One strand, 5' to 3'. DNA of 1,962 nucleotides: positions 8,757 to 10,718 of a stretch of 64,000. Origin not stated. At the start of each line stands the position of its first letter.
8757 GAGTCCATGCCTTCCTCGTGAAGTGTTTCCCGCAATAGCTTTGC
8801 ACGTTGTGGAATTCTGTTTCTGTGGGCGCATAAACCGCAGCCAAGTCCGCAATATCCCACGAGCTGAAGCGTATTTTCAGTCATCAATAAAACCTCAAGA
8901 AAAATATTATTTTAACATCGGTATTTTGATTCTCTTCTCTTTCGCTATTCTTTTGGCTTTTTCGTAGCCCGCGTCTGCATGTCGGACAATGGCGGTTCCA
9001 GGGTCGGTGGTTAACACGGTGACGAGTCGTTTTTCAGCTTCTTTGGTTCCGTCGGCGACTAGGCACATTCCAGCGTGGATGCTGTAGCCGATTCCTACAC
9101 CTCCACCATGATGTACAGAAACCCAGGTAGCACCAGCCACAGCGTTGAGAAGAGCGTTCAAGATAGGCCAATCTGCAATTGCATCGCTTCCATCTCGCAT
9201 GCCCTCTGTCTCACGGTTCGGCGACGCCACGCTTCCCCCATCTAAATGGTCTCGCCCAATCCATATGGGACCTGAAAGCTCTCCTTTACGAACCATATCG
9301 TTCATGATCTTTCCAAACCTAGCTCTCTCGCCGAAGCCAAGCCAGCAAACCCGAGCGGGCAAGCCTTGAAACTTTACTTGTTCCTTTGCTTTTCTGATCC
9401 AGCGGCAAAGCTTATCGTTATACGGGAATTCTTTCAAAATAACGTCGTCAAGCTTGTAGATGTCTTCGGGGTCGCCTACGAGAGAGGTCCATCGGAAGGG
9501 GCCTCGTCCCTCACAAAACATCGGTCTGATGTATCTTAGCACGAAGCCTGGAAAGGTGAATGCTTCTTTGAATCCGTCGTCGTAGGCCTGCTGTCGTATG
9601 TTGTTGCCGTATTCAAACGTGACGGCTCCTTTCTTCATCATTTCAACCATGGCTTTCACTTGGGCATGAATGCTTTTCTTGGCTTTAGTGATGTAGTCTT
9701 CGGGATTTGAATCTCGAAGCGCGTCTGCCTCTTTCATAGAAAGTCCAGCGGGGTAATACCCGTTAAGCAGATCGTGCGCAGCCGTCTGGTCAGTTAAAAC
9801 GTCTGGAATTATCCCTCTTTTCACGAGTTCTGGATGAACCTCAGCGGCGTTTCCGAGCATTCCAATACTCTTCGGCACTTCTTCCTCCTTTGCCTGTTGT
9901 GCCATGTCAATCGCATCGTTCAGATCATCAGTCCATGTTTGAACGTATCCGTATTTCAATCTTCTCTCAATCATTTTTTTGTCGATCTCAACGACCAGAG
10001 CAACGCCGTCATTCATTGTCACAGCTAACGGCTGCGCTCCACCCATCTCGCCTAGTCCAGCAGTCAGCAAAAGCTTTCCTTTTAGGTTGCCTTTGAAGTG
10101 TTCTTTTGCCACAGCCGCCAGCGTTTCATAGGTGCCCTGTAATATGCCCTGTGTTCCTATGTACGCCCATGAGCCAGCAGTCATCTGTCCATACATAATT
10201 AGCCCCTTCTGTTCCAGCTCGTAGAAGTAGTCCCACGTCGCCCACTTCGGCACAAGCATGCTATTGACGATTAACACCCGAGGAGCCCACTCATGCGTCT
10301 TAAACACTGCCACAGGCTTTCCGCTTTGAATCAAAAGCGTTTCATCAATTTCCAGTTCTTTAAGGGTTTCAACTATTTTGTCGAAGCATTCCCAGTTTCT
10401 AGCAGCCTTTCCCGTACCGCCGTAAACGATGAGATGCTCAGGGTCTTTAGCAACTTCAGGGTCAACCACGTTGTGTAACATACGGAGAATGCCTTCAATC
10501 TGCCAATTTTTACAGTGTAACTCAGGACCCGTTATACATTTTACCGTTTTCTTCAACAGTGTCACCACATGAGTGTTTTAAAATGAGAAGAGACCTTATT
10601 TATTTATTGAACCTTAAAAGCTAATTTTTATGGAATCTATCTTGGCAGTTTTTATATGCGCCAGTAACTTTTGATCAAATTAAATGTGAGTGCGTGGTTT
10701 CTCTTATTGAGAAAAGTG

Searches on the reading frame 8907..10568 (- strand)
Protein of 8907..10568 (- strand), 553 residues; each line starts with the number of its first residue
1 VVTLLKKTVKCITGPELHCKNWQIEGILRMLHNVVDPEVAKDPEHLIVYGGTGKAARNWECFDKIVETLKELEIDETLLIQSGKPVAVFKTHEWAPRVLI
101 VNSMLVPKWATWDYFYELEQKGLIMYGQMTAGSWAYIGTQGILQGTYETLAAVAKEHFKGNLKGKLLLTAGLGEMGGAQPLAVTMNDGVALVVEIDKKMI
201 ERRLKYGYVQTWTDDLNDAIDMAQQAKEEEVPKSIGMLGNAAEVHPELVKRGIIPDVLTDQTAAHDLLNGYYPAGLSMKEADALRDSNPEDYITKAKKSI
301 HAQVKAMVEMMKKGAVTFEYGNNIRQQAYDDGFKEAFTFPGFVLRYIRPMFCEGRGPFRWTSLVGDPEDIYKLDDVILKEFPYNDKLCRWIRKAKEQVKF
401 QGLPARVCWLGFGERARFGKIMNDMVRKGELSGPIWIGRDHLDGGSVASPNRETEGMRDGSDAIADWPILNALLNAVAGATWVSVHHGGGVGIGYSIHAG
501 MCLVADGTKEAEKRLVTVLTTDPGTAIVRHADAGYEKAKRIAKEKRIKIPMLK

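Call 77: search_protein_families(library=pfam, proteins=[window:8907-10568:-], max_evalue=0.00001)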
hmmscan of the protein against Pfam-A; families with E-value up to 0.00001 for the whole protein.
window:8907-10568:- (553 aa): 3 families
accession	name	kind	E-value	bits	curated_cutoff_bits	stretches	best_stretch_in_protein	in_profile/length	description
PF17392.7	Urocanase_C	-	2.5e-90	301.6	23.6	1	349-543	1-195/196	Urocanase C-terminal domain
PF01175.24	Urocanase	-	1.1e-87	293.5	23.2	1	138-345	1-208/209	Urocanase Rossmann-like domain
PF17391.7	Urocanase_N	-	3.8e-57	192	23.2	1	11-134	3-126/127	Urocanase N-terminal domain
